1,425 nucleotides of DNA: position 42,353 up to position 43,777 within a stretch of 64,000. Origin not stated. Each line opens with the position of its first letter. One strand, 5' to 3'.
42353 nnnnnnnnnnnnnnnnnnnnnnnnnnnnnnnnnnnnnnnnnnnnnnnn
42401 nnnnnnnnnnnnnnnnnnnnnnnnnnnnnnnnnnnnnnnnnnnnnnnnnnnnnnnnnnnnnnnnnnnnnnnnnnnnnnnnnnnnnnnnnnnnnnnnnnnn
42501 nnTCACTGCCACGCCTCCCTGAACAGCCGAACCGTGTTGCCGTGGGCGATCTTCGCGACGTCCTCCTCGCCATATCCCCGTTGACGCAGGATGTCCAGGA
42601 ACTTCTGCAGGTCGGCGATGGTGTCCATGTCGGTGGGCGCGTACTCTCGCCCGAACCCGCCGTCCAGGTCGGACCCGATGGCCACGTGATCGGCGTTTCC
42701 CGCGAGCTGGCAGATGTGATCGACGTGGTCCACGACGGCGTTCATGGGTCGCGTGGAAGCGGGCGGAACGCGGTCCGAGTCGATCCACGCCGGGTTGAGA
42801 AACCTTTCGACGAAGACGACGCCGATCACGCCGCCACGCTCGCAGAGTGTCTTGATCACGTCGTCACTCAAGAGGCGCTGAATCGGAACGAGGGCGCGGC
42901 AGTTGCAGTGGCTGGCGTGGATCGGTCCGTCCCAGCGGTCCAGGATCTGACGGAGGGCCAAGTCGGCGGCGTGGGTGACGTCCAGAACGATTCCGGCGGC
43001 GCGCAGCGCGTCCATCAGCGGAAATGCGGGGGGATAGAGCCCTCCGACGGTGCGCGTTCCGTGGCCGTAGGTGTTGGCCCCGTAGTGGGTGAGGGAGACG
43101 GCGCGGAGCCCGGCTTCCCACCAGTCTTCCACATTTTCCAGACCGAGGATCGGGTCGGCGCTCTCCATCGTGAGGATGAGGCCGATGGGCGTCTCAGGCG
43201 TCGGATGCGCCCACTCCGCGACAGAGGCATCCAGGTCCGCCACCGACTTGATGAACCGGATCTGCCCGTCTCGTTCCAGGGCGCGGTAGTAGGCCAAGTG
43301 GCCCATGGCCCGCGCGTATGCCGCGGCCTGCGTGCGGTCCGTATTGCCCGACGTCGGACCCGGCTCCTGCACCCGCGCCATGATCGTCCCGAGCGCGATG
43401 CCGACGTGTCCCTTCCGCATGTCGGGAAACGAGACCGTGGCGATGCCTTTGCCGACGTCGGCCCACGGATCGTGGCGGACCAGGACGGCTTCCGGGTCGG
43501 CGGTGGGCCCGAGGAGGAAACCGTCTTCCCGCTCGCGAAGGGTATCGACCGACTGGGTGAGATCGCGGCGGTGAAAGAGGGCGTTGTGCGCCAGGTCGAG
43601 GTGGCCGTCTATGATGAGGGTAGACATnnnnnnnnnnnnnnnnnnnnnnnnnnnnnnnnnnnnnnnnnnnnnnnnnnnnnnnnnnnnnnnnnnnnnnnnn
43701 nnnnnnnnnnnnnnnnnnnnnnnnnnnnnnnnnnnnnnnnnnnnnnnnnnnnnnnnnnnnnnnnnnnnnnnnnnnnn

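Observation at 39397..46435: Four tandem M19 dipeptidase paralogs separated by composite tandem-repeat blocks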

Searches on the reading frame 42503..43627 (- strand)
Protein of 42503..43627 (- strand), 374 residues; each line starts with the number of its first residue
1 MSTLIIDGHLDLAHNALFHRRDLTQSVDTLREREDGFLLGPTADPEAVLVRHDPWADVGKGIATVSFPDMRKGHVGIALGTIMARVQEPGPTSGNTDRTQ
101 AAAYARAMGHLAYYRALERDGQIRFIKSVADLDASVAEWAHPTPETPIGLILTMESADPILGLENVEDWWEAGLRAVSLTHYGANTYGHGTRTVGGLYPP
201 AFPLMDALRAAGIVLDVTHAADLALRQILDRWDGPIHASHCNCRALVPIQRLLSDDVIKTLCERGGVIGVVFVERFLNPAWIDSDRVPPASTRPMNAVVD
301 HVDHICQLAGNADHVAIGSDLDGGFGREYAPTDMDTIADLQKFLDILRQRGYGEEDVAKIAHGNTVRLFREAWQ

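Call 4: search_protein_families(library=pfam, proteins=[window:42503-43627:-], max_evalue=0.01)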
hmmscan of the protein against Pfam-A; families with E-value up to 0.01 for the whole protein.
window:42503-43627:- (374 aa): 2 families
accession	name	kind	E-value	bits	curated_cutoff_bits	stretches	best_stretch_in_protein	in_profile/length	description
PF01244.27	Peptidase_M19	-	8.2e-51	173.5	26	1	59-371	31-319/319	Membrane dipeptidase (Peptidase family M19)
PF04909.20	Amidohydro_2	-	0.0011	19.2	26.4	0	116-231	49-168/289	Amidohydrolase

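Call 20: find_homologous_proteins(query=window:42503-43627:-, max_evalue=1e-20)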
Query window:42503-43627:- (374 aa): 5822 proteins with E <= 1e-20 among 8000 candidates; the best 120 are listed.
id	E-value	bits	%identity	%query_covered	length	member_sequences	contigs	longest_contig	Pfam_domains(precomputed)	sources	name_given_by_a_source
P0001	4.6e-248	841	98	100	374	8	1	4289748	PF01244.28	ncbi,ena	-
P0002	8.8e-217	738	85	100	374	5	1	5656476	PF01244.28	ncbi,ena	-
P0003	6.1e-178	610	72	100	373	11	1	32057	PF01244.28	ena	-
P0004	5.6e-161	554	66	99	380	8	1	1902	PF01244.28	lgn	-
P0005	2.5e-160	552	65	99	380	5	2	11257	PF01244.28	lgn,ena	-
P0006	1.4e-158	546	65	99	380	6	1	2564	PF01244.28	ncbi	-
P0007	4.7e-158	545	65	99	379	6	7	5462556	PF01244.28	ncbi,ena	-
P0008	7.9e-158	544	65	99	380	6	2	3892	PF01244.28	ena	-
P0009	3.4e-157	542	65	99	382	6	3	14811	PF01244.28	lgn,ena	-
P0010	5.4e-157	541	66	99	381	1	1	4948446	PF01244.28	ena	-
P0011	4.4e-156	538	66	100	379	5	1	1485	PF01244.28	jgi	jgi:membrane dipeptidase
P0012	9.3e-156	537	65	97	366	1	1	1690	PF01244.28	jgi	jgi:membrane dipeptidase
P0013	1.2e-155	537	65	99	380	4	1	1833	PF01244.28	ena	-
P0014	1.7e-155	536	65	99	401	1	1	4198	PF01244.28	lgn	-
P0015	2.0e-155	536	66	99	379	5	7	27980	PF01244.28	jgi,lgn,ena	jgi:membrane dipeptidase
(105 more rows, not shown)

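Call 21: find_encoding_contigs(protein=P0001, flank=10000, max_places=4)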
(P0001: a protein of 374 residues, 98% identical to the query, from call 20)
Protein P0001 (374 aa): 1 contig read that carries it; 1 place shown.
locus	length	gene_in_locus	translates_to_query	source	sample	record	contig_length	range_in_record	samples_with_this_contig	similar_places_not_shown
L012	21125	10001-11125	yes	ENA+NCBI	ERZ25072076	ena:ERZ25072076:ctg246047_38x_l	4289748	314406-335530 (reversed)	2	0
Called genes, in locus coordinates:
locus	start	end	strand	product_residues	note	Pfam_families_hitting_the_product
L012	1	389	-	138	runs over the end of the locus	-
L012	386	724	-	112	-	-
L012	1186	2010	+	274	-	PF03881:Fructosamin_kin (faint), PF01636:APH, PF01163:RIO1 (faint), PF04655:APH_6_hur (weak)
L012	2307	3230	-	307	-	PF01163:RIO1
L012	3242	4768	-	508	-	PF05598:DUF772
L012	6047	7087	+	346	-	PF01244:Peptidase_M19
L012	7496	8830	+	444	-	PF05598:DUF772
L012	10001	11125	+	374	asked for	PF01244:Peptidase_M19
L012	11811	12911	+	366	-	PF01244:Peptidase_M19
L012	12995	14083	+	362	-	PF01244:Peptidase_M19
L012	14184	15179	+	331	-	PF12715:Abhydrolase_7 (weak), PF00326:Peptidase_S9 (faint)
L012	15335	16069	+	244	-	PF03328:HpcH_HpaI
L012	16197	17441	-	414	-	PF04851:ResIII (weak), PF00270:DEAD, PF06862:Utp25_C (weak), PF00271:Helicase_C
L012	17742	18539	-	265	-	PF05721:PhyH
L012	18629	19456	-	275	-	PF00581:Rhodanese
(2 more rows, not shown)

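Call 22: find_encoding_contigs(protein=P0002, flank=10000, max_places=4)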
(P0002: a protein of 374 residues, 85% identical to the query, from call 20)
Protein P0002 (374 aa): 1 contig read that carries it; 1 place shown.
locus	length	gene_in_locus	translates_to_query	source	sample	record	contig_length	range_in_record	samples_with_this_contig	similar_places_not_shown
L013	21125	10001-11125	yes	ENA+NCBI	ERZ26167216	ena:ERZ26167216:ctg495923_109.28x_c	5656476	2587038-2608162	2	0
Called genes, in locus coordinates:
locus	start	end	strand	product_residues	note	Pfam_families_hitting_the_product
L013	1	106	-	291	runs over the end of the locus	PF20990:DUF2207_C (weak)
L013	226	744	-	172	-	-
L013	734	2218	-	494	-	PF01970:TctA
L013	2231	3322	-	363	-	-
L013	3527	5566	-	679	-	PF00069:Pkinase, PF07714:PK_Tyr_Ser-Thr, PF03109:ABC1 (weak)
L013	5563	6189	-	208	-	PF07638:Sigma70_ECF, PF08281:Sigma70_r4_2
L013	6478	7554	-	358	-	PF00180:Iso_dh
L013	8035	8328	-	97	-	-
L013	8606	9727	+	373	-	PF01244:Peptidase_M19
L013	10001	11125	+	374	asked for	PF01244:Peptidase_M19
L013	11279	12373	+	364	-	PF01244:Peptidase_M19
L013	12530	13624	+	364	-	PF01244:Peptidase_M19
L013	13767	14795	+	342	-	PF12715:Abhydrolase_7 (faint), PF00326:Peptidase_S9 (weak)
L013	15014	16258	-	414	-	PF04851:ResIII, PF00270:DEAD, PF00271:Helicase_C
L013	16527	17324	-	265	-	PF05721:PhyH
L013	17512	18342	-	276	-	PF00581:Rhodanese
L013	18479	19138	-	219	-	-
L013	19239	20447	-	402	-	PF00512:HisKA, PF02518:HATPase_c, PF00072:Response_reg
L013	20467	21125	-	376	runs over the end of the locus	PF03417:AAT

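Call 28: list_cluster_members(proteins=[P0001, P0002, P0003])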
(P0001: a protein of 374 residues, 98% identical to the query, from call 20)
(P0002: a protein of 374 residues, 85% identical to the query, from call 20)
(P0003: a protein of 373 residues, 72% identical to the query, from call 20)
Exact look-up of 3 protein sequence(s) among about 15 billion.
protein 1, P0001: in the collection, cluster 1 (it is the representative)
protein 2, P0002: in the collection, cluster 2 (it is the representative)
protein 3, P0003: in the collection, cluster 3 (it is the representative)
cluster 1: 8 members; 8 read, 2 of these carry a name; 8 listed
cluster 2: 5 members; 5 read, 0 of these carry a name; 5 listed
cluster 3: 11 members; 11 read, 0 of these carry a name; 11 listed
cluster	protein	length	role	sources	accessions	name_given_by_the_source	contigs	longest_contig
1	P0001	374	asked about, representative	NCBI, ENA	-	-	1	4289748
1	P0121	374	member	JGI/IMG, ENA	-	membrane dipeptidase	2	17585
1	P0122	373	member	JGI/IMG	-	membrane dipeptidase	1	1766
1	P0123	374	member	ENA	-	-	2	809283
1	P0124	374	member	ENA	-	-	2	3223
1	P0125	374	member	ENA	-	-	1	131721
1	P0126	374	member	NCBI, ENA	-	-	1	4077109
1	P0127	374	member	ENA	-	-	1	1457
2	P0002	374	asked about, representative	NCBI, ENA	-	-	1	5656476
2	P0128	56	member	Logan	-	-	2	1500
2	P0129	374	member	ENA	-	-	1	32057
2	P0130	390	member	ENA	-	-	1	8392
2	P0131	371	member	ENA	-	-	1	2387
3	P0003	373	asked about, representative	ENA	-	-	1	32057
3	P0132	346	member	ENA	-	-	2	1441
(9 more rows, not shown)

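Call 29: find_encoding_contigs(protein=window:42503-43627:-, flank=10000, max_places=6)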
Protein window:42503-43627:- (374 aa): no gene with exactly this product is on record in the collection.

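Call 30: find_encoding_contigs(protein=P0126, flank=10000, max_places=4)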
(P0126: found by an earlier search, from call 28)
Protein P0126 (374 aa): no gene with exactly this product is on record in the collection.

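Call 31: find_encoding_contigs(protein=P0123, flank=10000, max_places=4)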
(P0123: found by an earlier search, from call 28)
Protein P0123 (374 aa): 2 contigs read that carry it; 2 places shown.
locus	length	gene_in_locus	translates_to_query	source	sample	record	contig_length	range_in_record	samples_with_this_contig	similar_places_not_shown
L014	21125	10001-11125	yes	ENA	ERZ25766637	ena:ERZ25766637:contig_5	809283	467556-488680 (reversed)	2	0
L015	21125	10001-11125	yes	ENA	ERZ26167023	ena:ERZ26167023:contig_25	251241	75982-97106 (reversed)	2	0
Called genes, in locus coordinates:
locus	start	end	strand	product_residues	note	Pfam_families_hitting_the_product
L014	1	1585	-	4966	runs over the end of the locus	PF17766:fn3_6 (faint), PF25374:Cadherin_FAT4_N (faint), PF03160:Calx-beta, PF26187:Ig_NPHP4_4th (faint), PF03160:Calx-beta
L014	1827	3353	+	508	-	PF05598:DUF772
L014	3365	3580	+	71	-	-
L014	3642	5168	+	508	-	PF05598:DUF772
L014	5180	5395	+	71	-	-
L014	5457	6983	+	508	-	PF05598:DUF772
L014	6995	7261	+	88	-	-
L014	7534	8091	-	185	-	-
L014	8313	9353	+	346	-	PF01244:Peptidase_M19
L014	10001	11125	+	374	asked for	PF01244:Peptidase_M19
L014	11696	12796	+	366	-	PF01244:Peptidase_M19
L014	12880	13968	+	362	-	PF01244:Peptidase_M19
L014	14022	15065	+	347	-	PF12715:Abhydrolase_7 (faint), PF00326:Peptidase_S9 (faint)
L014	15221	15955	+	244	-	PF03328:HpcH_HpaI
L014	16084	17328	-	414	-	PF04851:ResIII, PF00270:DEAD, PF06862:Utp25_C (weak), PF00271:Helicase_C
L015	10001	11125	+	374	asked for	PF01244:Peptidase_M19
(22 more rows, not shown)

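Call 32: find_encoding_contigs(protein=P0125, flank=10000, max_places=4)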
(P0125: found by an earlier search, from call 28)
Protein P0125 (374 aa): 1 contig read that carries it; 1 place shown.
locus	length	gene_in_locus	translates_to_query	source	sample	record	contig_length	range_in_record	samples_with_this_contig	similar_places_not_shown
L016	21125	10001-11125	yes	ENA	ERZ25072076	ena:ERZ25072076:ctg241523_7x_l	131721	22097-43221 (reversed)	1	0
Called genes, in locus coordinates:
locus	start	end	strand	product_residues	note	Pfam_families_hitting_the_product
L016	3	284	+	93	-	-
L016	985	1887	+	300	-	PF00892:EamA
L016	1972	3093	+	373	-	PF16286:DUF4932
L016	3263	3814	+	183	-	PF01636:APH (weak)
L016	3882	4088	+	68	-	PF01636:APH (weak)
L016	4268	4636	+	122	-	PF19581:Glyoxalase_7, PF00903:Glyoxalase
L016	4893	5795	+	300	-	PF04542:Sigma70_r2 (weak), PF07638:Sigma70_ECF (weak), PF08281:Sigma70_r4_2, PF04545:Sigma70_r4, PF00903:Glyoxalase, PF22677:Ble-like_N (weak)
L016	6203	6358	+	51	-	-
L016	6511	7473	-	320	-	PF01163:RIO1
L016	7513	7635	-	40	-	-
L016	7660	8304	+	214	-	-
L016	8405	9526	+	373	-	PF01244:Peptidase_M19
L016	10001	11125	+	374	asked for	PF01244:Peptidase_M19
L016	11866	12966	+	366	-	PF01244:Peptidase_M19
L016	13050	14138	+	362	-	PF01244:Peptidase_M19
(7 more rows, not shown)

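Call 33: find_encoding_contigs(protein=P0121, flank=10000, max_places=4)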
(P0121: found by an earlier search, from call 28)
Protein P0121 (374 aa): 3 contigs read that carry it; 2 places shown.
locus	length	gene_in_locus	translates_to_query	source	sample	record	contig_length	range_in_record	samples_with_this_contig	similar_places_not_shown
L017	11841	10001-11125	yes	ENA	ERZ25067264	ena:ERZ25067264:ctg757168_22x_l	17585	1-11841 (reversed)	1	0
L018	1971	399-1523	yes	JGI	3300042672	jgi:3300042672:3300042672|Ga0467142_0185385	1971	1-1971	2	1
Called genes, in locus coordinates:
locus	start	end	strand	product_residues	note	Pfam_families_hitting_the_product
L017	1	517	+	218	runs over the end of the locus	-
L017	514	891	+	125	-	PF00903:Glyoxalase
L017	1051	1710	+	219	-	-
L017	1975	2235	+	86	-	PF13560:HTH_31, PF12844:HTH_19 (weak), PF01381:HTH_3, PF13443:HTH_26 (weak)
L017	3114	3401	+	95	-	PF13560:HTH_31 (faint), PF01381:HTH_3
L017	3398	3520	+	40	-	-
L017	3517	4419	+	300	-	PF00892:EamA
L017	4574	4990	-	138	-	-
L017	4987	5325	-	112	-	-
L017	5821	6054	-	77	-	-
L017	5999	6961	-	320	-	PF01163:RIO1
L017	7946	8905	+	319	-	PF01244:Peptidase_M19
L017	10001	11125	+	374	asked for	PF01244:Peptidase_M19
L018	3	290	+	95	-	?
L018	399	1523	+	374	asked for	PF01244:Peptidase_M19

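Call 47: search_protein_families(library=ncbifam, proteins=[window:42503-43627:-], max_evalue=0.01)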
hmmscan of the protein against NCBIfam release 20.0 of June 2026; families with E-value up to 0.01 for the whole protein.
window:42503-43627:- (374 aa): 0 families

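Call 62: find_encoding_contigs(protein=P0129, flank=8000, max_places=3)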
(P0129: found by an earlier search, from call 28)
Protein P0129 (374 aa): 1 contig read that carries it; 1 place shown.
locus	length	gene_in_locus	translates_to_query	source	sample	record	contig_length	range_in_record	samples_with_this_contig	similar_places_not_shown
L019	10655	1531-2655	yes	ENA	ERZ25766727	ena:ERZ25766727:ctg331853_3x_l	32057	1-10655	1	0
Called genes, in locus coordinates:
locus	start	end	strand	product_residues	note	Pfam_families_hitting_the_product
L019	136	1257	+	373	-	PF01244:Peptidase_M19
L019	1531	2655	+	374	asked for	PF01244:Peptidase_M19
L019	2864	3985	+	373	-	PF01244:Peptidase_M19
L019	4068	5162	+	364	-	PF01244:Peptidase_M19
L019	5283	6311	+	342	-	PF12715:Abhydrolase_7 (weak), PF00326:Peptidase_S9 (faint)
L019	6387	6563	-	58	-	-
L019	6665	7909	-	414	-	PF04851:ResIII, PF00270:DEAD, PF13245:AAA_19 (faint), PF06862:Utp25_C (weak), PF00271:Helicase_C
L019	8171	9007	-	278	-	PF05721:PhyH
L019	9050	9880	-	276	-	PF00581:Rhodanese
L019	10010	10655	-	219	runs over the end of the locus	-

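Call 63: find_encoding_contigs(protein=P0007, flank=8000, max_places=3)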
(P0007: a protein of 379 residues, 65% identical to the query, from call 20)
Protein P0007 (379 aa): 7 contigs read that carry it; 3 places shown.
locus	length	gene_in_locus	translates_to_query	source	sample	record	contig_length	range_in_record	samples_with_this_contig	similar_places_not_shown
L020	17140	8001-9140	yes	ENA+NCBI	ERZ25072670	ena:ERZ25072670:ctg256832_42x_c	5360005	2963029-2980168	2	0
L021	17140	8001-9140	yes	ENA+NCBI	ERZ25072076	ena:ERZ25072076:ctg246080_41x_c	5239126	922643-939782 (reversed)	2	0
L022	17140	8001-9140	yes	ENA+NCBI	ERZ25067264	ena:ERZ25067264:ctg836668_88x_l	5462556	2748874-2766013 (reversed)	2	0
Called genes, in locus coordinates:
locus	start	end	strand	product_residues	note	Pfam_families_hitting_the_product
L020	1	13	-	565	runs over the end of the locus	PF00989:PAS, PF08447:PAS_3, PF08448:PAS_4, PF00512:HisKA, PF02518:HATPase_c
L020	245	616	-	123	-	PF00805:Pentapeptide, PF13576:Pentapeptide_3 (faint), PF00805:Pentapeptide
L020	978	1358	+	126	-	PF01042:Ribonuc_L-PSP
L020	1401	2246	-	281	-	PF04909:Amidohydro_2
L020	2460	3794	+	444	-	-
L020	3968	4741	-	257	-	PF03544:TonB_C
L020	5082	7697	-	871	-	PF07715:Plug, PF00593:TonB_dep_Rec_b-barrel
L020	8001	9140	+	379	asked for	PF01244:Peptidase_M19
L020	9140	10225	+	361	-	PF01244:Peptidase_M19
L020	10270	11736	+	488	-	PF00884:Sulfatase, PF01663:Phosphodiest (faint), PF16347:SGSH_C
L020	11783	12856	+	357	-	PF12715:Abhydrolase_7, PF05448:AXE1 (weak), PF00326:Peptidase_S9 (weak)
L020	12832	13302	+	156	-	PF01878:EVE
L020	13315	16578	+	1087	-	PF13091:PLDc_2, PF00176:SNF2-rel_dom (weak), PF00270:DEAD (faint), PF04851:ResIII, PF00271:Helicase_C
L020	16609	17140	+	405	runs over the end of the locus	PF04326:SLFN_AlbA_2, PF13749:HATPase_c_4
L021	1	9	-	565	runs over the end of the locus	PF00989:PAS, PF08447:PAS_3, PF08448:PAS_4, PF00512:HisKA, PF02518:HATPase_c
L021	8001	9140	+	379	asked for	PF01244:Peptidase_M19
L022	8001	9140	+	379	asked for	PF01244:Peptidase_M19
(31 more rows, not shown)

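Call 76: search_solved_structures(query=window:42503-43627:-, max_evalue=0.00001)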
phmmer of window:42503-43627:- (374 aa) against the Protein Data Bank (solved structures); distinct sequences matched with E-value up to 0.00001: 16.
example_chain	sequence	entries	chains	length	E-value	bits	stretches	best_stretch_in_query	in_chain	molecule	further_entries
3id7_A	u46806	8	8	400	1.5e-19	73.9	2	121-283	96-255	Dipeptidase | renal dipeptidase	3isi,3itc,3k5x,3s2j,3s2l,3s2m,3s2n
3b40_A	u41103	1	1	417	4e-16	62.6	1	121-280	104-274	Probable dipeptidase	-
3neh_A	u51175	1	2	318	6e-15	58.7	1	141-364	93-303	Renal dipeptidase family protein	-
3lu2_A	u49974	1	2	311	1.2e-13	54.4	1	141-363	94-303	Lmo2462 protein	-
3fdg_A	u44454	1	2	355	3e-13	53.1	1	97-373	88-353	Dipeptidase AC. Metallo peptidase. MEROPS family M19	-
3ly0_A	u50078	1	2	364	4.4e-13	52.6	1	97-373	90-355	Dipeptidase AC. Metallo peptidase. MEROPS family M19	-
2rag_A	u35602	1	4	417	2e-12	50.4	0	152-270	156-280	Dipeptidase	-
6vgo_A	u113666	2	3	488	2.8e-12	50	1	191-372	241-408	Dipeptidase 3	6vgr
5lx0_A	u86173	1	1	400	1.1e-09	41.4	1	155-371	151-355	Dipeptidase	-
5lwz_A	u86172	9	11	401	1.1e-09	41.4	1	155-371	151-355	Dipeptidase | Dipeptidase gliJ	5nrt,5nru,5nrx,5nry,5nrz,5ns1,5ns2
5lx7_A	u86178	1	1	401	1.1e-09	41.4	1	155-371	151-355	Dipeptidase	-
5lx4_A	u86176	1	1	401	1.1e-09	41.4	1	155-371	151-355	Dipeptidase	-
9h0b_B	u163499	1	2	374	1.8e-09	40.7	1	205-370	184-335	Dipeptidase 1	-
2i5g_A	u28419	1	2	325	8.9e-09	38.4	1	166-373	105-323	amidohydrolase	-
5lx1_A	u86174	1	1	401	1.4e-08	37.7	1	155-371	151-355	Dipeptidase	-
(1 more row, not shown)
